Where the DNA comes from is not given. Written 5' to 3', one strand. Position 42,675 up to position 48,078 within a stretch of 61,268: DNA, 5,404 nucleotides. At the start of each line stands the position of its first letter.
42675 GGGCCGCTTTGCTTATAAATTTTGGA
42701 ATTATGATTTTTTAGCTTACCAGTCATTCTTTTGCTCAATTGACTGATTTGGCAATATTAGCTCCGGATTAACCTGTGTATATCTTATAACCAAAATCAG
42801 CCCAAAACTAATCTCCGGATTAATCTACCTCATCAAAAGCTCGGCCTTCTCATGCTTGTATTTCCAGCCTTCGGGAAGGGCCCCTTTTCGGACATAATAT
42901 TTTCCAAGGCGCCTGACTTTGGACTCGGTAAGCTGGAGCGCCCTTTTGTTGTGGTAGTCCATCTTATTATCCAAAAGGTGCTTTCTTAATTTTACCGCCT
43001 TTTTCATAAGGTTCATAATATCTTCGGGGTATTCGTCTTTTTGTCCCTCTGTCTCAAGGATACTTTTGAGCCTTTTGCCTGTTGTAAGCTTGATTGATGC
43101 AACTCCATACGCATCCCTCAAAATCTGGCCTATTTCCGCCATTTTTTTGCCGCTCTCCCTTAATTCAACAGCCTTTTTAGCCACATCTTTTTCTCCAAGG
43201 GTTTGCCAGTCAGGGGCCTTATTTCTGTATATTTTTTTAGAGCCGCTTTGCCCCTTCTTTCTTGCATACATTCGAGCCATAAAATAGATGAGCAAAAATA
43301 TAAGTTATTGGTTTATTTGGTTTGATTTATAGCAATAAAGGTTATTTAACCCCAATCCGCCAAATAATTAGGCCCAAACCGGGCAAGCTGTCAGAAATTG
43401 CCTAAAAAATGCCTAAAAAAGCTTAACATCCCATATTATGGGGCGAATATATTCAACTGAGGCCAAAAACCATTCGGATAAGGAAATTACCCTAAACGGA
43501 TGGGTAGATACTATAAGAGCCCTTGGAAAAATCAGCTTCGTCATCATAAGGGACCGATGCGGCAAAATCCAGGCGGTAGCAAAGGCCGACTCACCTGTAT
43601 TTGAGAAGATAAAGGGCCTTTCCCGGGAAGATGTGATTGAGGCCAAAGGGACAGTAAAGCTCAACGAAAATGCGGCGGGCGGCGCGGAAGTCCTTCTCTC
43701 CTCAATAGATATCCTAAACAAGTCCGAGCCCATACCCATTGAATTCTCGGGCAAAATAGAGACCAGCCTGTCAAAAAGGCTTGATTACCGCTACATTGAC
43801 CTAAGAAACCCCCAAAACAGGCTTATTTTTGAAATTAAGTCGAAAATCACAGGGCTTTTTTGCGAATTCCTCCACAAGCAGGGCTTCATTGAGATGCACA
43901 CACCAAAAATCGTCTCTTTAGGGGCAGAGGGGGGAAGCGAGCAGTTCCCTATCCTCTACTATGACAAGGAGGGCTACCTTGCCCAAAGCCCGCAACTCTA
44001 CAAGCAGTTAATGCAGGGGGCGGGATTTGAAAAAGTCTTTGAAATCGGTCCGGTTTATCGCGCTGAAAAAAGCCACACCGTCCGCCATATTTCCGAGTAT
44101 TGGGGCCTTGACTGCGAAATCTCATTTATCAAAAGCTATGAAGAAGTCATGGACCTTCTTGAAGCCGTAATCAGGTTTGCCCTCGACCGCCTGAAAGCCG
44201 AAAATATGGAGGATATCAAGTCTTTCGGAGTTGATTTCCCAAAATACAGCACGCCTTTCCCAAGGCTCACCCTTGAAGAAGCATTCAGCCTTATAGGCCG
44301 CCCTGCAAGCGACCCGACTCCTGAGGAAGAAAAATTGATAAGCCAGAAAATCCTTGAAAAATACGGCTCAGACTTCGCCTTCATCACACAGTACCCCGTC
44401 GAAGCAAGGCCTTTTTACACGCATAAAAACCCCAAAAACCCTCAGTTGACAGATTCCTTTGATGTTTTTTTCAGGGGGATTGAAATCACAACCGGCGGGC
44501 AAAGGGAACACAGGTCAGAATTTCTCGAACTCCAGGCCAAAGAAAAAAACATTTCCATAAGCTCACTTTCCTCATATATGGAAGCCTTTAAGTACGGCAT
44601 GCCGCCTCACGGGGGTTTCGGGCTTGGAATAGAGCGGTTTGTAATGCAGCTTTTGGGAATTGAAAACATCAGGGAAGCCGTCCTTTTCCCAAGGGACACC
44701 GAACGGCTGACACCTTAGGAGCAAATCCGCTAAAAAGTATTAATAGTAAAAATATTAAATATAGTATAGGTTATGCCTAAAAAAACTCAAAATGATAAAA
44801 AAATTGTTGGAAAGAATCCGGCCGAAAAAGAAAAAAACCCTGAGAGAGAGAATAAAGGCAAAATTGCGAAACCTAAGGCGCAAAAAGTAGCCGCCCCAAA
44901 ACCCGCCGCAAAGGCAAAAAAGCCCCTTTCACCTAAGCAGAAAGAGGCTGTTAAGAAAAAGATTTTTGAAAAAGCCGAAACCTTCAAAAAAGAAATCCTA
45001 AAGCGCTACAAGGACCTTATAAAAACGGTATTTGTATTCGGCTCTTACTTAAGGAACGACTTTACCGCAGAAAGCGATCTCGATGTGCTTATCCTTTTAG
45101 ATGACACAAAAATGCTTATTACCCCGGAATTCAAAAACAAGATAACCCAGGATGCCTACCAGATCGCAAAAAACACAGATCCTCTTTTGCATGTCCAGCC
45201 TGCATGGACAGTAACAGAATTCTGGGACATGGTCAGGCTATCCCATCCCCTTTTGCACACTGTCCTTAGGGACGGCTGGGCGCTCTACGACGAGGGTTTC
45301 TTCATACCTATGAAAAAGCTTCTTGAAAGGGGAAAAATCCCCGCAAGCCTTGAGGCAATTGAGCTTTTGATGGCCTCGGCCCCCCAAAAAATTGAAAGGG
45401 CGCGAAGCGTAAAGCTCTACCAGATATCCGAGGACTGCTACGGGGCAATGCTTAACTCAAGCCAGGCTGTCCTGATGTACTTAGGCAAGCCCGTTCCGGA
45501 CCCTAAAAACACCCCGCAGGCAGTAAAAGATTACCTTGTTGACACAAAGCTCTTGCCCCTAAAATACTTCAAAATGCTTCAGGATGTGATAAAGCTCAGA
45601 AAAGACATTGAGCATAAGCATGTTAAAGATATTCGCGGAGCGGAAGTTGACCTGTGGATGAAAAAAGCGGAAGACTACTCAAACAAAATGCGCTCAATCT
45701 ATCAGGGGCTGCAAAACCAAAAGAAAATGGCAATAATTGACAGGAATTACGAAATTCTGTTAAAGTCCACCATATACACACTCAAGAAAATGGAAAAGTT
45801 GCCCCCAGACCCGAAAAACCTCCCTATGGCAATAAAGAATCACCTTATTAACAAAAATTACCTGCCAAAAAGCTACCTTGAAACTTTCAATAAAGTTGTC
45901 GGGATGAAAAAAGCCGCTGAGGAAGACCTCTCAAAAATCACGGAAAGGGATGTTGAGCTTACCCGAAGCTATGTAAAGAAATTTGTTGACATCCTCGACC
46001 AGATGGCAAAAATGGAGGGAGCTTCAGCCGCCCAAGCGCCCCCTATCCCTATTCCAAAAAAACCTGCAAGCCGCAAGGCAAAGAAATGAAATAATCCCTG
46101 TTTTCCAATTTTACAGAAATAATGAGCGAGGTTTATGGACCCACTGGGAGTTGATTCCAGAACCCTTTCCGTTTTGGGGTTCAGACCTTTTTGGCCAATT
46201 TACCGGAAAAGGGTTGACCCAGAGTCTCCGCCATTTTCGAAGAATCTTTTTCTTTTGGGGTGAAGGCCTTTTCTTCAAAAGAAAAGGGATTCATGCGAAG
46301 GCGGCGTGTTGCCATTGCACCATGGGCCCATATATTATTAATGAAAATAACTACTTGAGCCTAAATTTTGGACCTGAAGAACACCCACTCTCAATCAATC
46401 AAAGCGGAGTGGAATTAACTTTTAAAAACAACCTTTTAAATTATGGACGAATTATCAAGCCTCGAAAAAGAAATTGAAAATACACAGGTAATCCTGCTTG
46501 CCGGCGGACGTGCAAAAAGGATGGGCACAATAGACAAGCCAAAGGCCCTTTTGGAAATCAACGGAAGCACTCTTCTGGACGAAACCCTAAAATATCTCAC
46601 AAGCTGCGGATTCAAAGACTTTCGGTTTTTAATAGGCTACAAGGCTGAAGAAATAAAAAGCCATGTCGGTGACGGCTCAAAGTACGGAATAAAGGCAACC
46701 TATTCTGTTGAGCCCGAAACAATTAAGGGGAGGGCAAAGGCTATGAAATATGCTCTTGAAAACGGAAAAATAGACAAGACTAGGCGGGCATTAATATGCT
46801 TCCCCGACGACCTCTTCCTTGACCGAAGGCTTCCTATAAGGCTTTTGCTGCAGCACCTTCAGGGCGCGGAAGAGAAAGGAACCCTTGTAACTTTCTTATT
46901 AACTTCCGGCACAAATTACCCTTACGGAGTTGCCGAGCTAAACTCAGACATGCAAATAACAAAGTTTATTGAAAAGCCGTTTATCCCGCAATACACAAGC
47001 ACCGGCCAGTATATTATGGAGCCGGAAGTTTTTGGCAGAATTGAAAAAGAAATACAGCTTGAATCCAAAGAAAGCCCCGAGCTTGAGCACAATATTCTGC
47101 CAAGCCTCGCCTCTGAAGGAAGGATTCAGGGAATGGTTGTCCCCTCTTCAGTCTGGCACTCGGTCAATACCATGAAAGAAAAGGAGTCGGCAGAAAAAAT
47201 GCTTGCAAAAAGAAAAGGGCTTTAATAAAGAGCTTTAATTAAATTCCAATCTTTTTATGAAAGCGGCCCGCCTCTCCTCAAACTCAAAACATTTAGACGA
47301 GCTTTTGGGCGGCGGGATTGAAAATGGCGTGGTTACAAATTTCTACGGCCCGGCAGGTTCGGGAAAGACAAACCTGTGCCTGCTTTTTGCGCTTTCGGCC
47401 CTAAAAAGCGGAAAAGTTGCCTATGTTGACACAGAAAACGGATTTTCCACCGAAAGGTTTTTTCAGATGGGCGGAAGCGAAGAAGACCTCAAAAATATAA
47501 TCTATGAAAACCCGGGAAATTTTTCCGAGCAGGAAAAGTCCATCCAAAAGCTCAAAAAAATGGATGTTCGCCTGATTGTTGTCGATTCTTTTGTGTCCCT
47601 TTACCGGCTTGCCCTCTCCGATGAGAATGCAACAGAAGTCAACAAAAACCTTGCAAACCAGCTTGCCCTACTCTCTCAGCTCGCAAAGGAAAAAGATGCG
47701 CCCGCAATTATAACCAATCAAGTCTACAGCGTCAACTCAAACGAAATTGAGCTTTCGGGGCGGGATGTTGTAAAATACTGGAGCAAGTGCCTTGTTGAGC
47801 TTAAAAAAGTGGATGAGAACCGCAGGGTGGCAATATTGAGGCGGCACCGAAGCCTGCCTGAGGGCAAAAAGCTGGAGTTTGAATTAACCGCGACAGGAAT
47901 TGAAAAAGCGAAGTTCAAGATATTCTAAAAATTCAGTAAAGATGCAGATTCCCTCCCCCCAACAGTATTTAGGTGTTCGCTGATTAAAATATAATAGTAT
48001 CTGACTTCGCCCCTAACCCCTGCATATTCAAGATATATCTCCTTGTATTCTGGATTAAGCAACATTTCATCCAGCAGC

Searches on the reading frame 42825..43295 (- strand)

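Call 45: search_protein_families(library=pfam, proteins=[window:42825-43295:-], max_evalue=0.001)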
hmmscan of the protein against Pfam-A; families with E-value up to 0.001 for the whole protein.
window:42825-43295:- (156 aa): 2 families
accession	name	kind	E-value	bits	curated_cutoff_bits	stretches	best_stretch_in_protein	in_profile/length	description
PF08069.17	Ribosomal_S13_N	-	8.6e-20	71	25.4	1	6-65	1-60/60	Ribosomal S13/S15 N-terminal domain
PF00312.27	Ribosomal_S15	-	2.1e-15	57.1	31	1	81-153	10-80/81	Ribosomal protein S15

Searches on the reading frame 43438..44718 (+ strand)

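Call 45: search_protein_families(library=pfam, proteins=[window:43438-44718:+], max_evalue=0.001)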
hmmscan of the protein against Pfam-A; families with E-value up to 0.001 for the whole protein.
window:43438-44718:+ (426 aa): 3 families
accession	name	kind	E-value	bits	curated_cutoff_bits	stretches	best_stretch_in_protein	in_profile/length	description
PF00152.25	tRNA-synt_2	-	2.9e-85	286.5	25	1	112-420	3-307/308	tRNA synthetases class II (D, K and N)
PF01336.31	tRNA_anti-codon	-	3.7e-13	49.6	27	1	17-92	1-74/75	OB-fold nucleic acid binding domain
PF01409.25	tRNA-synt_2d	-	0.0004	20.4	19.8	0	393-414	214-235/246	tRNA synthetases class II core domain (F)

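Call 49: search_protein_families(library=ncbifam, proteins=[window:43438-44718:+], max_evalue=0.1)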
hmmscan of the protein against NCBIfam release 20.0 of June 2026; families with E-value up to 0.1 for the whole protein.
window:43438-44718:+ (426 aa): 21 families
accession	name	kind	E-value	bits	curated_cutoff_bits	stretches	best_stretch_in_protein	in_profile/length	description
NF003483.0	PRK05159.1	equivalog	2.4e-159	530.9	353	1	3-426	5-438/438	aspartate--tRNA(Asn) ligase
TIGR00458.1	aspS_nondisc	equivalog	1.3e-130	436.2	368.4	1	12-426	10-428/428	aspartate--tRNA(Asn) ligase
NF003037.0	PRK03932.1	equivalog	3.8e-78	263.4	414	1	7-425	9-450/451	asparagine--tRNA ligase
TIGR00457.1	asnS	equivalog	1.9e-74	251.1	342.6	1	8-424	10-453/455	asparagine--tRNA ligase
NF001750.0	PRK00476.1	equivalog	2.4e-69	234.2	443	2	10-283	14-283/590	aspartate--tRNA ligase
TIGR00459.1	aspS_bact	equivalog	3.8e-67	227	373.85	2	10-299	12-294/586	aspartate--tRNA ligase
NF001756.1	PRK00484.1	subfamily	6.1e-53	180.2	468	2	7-288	44-323/488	lysine--tRNA ligase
TIGR00499.1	lysS_bact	equivalog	7.5e-48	163.4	427.6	2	8-283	47-321/496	lysine--tRNA ligase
NF005052.0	PRK06462.1-1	equivalog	3.7e-40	138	368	1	110-419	28-345/353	asparagine synthetase A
NF009101.0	PRK12445.1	subfamily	6.7e-38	130.5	1026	2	15-284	66-334/505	lysine--tRNA ligase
NF009460.0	PRK12820.1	equivalog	7e-38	130.2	1379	2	10-288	31-316/723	bifunctional aspartyl-tRNA synthetase/aspartyl/glutamyl-tRNA amidotransferase subunit C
NF002821.0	PRK02983.1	equivalog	1.1e-34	119.6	742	2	8-248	653-895/1102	bifunctional lysylphosphatidylglycerol synthetase/lysine--tRNA ligase LysX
NF005054.0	PRK06462.1-4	equivalog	3.2e-34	118.4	309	1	112-419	6-310/318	asparagine synthetase A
TIGR00462.1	genX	equivalog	2.9e-17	63.1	286.9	1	136-417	6-304/304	EF-P lysine aminoacylase EpmA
NF006828.0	PRK09350.1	equivalog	2.8e-14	53.1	264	1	134-420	19-323/325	elongation factor P--(R)-beta-lysine ligase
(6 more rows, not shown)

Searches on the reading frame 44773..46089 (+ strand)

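Call 45: search_protein_families(library=pfam, proteins=[window:44773-46089:+], max_evalue=0.001)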
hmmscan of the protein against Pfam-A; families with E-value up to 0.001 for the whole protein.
window:44773-46089:+ (438 aa): 2 families
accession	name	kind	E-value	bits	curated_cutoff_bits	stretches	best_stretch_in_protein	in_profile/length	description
PF01909.29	NTP_transf_2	-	3.4e-10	40.6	21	1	70-140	3-66/93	Nucleotidyltransferase domain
PF18765.7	Polbeta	-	1e-08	35.6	26.9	1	73-131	4-58/93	Polymerase beta, Nucleotidyltransferase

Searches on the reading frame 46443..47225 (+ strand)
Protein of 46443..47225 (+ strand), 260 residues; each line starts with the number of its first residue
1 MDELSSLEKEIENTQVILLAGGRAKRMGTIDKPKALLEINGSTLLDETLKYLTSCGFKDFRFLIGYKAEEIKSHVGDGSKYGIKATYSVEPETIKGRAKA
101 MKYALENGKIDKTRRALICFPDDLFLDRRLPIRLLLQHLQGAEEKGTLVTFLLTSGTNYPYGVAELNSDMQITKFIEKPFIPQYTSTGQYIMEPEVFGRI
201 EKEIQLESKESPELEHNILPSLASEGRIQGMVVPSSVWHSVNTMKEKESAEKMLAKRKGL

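Call 45: search_protein_families(library=pfam, proteins=[window:46443-47225:+], max_evalue=0.001)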
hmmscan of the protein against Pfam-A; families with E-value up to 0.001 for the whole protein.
window:46443-47225:+ (260 aa): 2 families
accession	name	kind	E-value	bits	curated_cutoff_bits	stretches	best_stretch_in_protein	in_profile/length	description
PF00483.29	NTP_transferase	-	2.5e-25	89.9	21.2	1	16-243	2-231/245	Nucleotidyl transferase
PF12804.13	NTP_transf_3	-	3.7e-12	47.1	27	1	16-144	1-116/160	MobA-like NTP transferase domain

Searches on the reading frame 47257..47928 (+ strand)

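Call 45: search_protein_families(library=pfam, proteins=[window:47257-47928:+], max_evalue=0.001)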
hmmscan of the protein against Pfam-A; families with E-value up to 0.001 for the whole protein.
window:47257-47928:+ (223 aa): 8 families
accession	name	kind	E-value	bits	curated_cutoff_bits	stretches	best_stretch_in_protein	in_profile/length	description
PF08423.17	Rad51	-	7.7e-23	81.4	22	1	5-216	7-242/244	Rad51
PF06745.19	ATPase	-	1e-11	45.1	26.6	1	11-60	6-57/231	KaiC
PF13481.12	AAA_25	-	2.9e-10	40.5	27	1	4-150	13-184/195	AAA domain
PF00154.27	RecA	-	2e-09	37.7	27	1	5-156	32-188/262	recA bacterial DNA recombination protein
PF13479.12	AAA_24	-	9.3e-06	26.1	27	1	30-121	8-82/195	AAA domain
PF01637.24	ATPase_2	-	3.6e-05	24.1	33.2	1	25-191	21-151/225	ATPase domain predominantly from Archaea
PF20720.3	nSTAND3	-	0.00031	20.9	27.2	0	30-197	23-152/155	Novel STAND NTPase 3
PF05707.18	Zot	-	0.0009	19.2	20.3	0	29-121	5-99/197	Zonular occludens toxin (Zot)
